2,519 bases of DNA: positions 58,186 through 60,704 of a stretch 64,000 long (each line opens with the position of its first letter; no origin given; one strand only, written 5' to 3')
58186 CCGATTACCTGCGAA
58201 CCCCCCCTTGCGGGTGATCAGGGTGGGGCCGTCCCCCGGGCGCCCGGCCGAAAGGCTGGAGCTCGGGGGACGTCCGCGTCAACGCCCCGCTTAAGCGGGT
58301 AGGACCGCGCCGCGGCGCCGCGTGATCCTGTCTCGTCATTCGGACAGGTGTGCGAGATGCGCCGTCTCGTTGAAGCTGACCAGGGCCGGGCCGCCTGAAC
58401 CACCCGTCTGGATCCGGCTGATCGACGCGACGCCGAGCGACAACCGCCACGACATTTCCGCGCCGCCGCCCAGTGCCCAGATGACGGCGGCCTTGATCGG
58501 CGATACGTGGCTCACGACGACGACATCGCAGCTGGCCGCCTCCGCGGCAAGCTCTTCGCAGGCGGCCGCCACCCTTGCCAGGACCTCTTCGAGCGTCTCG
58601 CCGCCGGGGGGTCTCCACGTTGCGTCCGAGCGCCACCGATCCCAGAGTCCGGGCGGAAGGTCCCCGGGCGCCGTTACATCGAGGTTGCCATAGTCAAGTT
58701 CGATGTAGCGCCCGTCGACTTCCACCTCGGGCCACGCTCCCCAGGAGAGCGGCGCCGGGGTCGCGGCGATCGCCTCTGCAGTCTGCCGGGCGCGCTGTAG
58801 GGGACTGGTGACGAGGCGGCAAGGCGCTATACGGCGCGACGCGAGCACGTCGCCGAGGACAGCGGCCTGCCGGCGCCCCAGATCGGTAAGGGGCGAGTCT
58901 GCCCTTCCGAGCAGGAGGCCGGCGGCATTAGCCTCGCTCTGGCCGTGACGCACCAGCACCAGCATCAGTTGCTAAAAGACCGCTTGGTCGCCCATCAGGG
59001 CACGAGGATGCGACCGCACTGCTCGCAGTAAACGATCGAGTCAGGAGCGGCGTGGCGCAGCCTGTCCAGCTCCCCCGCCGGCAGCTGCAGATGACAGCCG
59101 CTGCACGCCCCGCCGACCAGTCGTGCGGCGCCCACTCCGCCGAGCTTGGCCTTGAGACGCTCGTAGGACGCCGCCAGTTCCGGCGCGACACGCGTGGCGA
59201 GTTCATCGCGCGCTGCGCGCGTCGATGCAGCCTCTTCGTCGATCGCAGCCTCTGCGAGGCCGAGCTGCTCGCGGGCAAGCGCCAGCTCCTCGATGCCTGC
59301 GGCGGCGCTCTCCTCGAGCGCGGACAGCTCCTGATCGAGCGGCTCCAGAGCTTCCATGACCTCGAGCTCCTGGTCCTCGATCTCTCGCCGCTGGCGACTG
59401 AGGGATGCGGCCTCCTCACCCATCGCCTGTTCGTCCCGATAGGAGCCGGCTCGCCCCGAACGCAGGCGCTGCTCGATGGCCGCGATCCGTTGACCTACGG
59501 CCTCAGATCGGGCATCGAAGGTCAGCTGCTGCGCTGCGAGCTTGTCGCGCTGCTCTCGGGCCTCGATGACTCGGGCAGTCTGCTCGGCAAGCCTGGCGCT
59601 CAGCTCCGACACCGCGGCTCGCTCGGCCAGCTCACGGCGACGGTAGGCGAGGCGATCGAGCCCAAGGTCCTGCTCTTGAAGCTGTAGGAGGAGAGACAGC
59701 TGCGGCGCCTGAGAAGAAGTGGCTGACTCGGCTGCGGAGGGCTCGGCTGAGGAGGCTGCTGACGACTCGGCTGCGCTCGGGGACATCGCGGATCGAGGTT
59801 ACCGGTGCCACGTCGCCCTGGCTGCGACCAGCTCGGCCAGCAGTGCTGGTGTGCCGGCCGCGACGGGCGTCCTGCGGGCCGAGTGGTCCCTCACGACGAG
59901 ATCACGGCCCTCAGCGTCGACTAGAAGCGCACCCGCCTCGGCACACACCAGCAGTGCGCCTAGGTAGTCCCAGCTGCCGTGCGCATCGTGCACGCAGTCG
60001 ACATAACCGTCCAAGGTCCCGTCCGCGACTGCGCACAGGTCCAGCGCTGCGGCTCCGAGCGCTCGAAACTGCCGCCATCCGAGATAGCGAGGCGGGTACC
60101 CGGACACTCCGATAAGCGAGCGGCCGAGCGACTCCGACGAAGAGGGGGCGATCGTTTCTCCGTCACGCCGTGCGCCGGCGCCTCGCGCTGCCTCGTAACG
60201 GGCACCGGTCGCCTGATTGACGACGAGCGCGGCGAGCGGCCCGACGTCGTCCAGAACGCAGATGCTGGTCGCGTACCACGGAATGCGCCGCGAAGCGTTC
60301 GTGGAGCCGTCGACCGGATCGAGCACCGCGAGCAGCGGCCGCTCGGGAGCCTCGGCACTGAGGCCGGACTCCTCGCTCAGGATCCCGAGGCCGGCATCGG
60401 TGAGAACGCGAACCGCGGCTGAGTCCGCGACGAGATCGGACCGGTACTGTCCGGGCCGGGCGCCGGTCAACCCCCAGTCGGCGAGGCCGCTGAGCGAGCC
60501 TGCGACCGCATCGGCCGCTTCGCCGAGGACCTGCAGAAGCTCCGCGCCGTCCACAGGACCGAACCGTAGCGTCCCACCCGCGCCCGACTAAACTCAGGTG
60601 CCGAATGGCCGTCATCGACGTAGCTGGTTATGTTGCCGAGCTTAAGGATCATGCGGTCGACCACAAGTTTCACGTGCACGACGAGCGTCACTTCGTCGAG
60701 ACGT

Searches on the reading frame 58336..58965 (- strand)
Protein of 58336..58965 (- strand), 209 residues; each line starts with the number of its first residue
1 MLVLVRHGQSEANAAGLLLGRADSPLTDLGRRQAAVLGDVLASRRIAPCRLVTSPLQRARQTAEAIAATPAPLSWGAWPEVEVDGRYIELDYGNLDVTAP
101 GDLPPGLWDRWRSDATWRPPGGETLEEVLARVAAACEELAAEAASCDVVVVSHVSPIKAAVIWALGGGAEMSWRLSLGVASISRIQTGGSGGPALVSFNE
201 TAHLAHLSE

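Call 42: search_protein_families(library=pfam, proteins=[window:58336-58965:-], max_evalue=0.001)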
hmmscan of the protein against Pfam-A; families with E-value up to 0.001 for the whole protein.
window:58336-58965:- (209 aa): 1 family
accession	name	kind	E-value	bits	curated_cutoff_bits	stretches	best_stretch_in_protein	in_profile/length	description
PF00300.27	His_Phos_1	-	4.3e-43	147.7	21.7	1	2-200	1-193/194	Histidine phosphatase superfamily (branch 1)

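Call 85: find_homologous_proteins(query=window:58336-58965:-, max_evalue=1e-40)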
Query window:58336-58965:- (209 aa): 3547 proteins with E <= 1e-40 among 8000 candidates; the best 120 are listed.
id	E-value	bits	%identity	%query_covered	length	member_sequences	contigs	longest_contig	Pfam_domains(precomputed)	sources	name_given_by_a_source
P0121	9.2e-131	452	100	100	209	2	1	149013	PF00300.28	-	-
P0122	4.6e-92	326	75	100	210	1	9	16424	PF00300.28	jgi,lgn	-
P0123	1.4e-90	321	75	99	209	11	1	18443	PF00300.28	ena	-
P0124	1.6e-89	317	74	99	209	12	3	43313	PF00300.28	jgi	-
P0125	1.3e-88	314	74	99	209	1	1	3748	PF00300.28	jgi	jgi:broad specificity phosphatase PhoE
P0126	3.6e-88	313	74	99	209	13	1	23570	PF00300.28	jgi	jgi:broad specificity phosphatase PhoE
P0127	1.8e-87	311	75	98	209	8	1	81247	PF00300.28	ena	-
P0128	8.2e-87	309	74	99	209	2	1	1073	PF00300.28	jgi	jgi:probable phosphoglycerate mutase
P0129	6.7e-85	302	74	99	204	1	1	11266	PF00300.28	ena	-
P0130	2.7e-84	300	72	99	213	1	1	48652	PF00300.28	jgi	jgi:probable phosphoglycerate mutase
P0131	8.4e-83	295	68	98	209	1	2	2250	PF00300.28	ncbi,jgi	-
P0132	1.8e-82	294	73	98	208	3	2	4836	PF00300.28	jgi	jgi:alpha-ribazole phosphatase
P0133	2.7e-82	294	70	100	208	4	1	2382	PF00300.28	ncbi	-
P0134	4.9e-82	293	70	99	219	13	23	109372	PF00300.28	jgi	jgi:probable phosphoglycerate mutase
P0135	6.1e-82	293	73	98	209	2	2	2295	PF00300.28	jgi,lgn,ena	-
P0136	6.6e-82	292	68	100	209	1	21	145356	PF00300.28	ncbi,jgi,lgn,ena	ncbi:MAG: histidine phosphatase family protein [Acidimicrobiales bacterium]|jgi:broad specificity ph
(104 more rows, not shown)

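Call 86: find_encoding_contigs(protein=P0124, flank=9000, max_places=3)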
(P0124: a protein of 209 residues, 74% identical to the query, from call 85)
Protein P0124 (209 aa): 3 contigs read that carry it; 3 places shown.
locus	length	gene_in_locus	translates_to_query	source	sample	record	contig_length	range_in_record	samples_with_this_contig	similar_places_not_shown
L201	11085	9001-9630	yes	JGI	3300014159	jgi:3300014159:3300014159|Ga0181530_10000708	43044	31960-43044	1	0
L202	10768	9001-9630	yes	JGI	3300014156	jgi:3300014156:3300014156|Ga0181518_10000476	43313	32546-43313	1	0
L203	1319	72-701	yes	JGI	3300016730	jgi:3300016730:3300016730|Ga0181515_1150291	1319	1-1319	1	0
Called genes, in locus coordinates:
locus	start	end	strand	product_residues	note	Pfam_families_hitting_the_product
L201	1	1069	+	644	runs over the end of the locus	PF02653:BPD_transp_2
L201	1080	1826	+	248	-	PF00005:ABC_tran, PF13304:AAA_21 (faint), PF12399:BCA_ABC_TP_C (weak)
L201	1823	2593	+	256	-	PF02463:SMC_N (faint), PF00005:ABC_tran, PF13304:AAA_21 (faint)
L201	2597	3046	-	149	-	PF26580:Mtb12_C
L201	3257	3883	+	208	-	PF01923:Cob_adeno_trans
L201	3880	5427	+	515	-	PF02789:Peptidase_M17_N (weak), PF00883:Peptidase_M17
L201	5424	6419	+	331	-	PF00480:ROK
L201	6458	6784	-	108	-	-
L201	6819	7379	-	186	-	-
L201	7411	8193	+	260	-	PF00459:Inositol_P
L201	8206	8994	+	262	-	PF24481:CT398_CC, PF02591:Zn_ribbon_9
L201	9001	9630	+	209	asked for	PF00300:His_Phos_1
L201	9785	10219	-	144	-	PF00011:HSP20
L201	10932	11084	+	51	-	?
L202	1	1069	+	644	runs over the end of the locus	PF02653:BPD_transp_2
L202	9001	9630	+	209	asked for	PF00300:His_Phos_1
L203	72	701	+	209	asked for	PF00300:His_Phos_1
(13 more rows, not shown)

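Call 87: find_encoding_contigs(protein=P0127, flank=9000, max_places=2)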
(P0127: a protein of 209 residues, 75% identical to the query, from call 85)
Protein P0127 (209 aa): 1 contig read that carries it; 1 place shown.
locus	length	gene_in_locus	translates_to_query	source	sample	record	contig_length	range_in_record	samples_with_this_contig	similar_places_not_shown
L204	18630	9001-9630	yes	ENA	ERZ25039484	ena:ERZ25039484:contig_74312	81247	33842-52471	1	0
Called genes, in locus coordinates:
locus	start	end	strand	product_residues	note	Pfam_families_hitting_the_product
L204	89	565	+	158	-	PF02653:BPD_transp_2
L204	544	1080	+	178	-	PF00005:ABC_tran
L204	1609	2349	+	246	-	PF02463:SMC_N (faint), PF00005:ABC_tran, PF13304:AAA_21 (faint)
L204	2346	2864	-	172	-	PF26580:Mtb12_C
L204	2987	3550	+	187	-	PF01923:Cob_adeno_trans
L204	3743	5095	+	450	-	PF02789:Peptidase_M17_N (weak), PF00883:Peptidase_M17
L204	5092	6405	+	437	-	PF00480:ROK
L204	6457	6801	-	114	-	-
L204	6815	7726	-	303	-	-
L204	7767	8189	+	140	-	PF00459:Inositol_P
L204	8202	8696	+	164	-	PF24481:CT398_CC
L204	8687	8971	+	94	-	PF24481:CT398_CC (faint), PF02591:Zn_ribbon_9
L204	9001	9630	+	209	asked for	PF00300:His_Phos_1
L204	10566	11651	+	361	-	PF22022:Phage_int_M, PF00589:Phage_integrase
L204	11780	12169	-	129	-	PF02661:Fic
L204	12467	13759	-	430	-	-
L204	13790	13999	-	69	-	PF04255:DUF433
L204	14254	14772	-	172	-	-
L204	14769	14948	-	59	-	-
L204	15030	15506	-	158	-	PF00440:TetR_N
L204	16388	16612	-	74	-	-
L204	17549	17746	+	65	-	-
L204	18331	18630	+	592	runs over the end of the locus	-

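Call 88: find_encoding_contigs(protein=P0136, flank=9000, max_places=5)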
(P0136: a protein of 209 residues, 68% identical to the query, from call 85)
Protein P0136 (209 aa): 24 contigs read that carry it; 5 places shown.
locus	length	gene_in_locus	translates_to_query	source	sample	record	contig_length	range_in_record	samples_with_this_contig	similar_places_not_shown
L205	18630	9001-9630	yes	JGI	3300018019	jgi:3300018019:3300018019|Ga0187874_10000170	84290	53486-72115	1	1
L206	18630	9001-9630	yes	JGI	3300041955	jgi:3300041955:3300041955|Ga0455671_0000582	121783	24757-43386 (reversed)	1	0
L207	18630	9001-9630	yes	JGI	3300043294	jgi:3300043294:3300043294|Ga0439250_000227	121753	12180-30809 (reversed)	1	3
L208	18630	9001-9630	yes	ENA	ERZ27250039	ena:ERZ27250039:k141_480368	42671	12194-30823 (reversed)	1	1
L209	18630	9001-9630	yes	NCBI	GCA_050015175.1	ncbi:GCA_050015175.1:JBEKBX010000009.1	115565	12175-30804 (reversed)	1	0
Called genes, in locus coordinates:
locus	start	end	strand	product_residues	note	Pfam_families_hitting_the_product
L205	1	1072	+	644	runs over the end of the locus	PF02653:BPD_transp_2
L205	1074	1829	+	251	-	PF00005:ABC_tran, PF13304:AAA_21 (faint), PF12399:BCA_ABC_TP_C (faint)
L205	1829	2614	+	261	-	PF02463:SMC_N (faint), PF00005:ABC_tran, PF13304:AAA_21 (faint)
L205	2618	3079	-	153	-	PF26580:Mtb12_C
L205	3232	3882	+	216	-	PF01923:Cob_adeno_trans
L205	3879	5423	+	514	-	PF02789:Peptidase_M17_N, PF00883:Peptidase_M17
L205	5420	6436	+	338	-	-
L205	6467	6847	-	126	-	-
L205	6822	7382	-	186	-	-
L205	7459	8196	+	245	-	PF00459:Inositol_P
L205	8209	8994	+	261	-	PF24481:CT398_CC, PF02591:Zn_ribbon_9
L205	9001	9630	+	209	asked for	PF00300:His_Phos_1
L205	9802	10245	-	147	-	PF00011:HSP20, PF17886:ArsA_HSP20 (weak)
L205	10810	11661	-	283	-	PF22022:Phage_int_M, PF00589:Phage_integrase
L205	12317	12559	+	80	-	PF04255:DUF433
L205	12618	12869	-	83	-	-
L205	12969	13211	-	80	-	PF12728:HTH_17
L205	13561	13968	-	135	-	-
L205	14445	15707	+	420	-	PF01566:Nramp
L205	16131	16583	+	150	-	-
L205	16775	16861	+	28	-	-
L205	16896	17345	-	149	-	PF07883:Cupin_2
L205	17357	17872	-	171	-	PF17648:Luciferase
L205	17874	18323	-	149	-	PF00903:Glyoxalase, PF13669:Glyoxalase_4 (weak)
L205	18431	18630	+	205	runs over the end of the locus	PF00440:TetR_N (weak)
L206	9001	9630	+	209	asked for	PF00300:His_Phos_1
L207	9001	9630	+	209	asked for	PF00300:His_Phos_1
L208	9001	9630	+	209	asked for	PF00300:His_Phos_1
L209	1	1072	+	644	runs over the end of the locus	PF02653:BPD_transp_2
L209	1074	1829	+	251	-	PF00005:ABC_tran, PF13304:AAA_21 (faint), PF12399:BCA_ABC_TP_C (faint)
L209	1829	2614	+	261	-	PF02463:SMC_N (faint), PF00005:ABC_tran, PF13304:AAA_21 (faint)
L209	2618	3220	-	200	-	PF26580:Mtb12_C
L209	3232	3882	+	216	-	PF01923:Cob_adeno_trans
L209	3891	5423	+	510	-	PF02789:Peptidase_M17_N, PF00883:Peptidase_M17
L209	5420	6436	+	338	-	-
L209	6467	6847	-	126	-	-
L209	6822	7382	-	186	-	-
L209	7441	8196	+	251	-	PF00459:Inositol_P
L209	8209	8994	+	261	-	PF24481:CT398_CC, PF02591:Zn_ribbon_9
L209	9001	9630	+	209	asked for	PF00300:His_Phos_1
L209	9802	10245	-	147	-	PF00011:HSP20, PF17886:ArsA_HSP20 (weak)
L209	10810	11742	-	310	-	PF14659:Phage_int_SAM_3 (weak), PF22022:Phage_int_M, PF00589:Phage_integrase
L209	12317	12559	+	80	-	PF04255:DUF433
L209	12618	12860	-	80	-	-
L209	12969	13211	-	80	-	PF12728:HTH_17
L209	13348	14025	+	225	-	-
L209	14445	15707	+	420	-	PF01566:Nramp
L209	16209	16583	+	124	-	-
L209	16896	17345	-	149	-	PF07883:Cupin_2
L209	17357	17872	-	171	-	PF17648:Luciferase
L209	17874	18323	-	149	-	PF00903:Glyoxalase, PF13669:Glyoxalase_4 (weak)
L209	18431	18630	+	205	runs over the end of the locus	PF00440:TetR_N (weak)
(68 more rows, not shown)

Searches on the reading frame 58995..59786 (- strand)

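Call 42: search_protein_families(library=pfam, proteins=[window:58995-59786:-], max_evalue=0.001)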
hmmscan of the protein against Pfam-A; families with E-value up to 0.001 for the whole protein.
window:58995-59786:- (263 aa): 2 families
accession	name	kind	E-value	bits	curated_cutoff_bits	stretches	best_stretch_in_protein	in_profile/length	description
PF24481.2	CT398_CC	-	9.3e-27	94.5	27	1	36-215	1-179/180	CT398-like coiled coil hairpin domain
PF02591.20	Zn_ribbon_9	-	2.4e-13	50.4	29.1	1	227-261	1-33/33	C4-type zinc ribbon domain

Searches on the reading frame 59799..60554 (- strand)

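Call 42: search_protein_families(library=pfam, proteins=[window:59799-60554:-], max_evalue=0.001)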
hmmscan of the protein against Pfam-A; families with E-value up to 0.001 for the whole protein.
window:59799-60554:- (251 aa): 1 family
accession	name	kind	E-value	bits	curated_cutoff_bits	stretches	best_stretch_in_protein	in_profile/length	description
PF00459.30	Inositol_P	-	3.7e-25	89.4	27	1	57-244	65-264/271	Inositol monophosphatase family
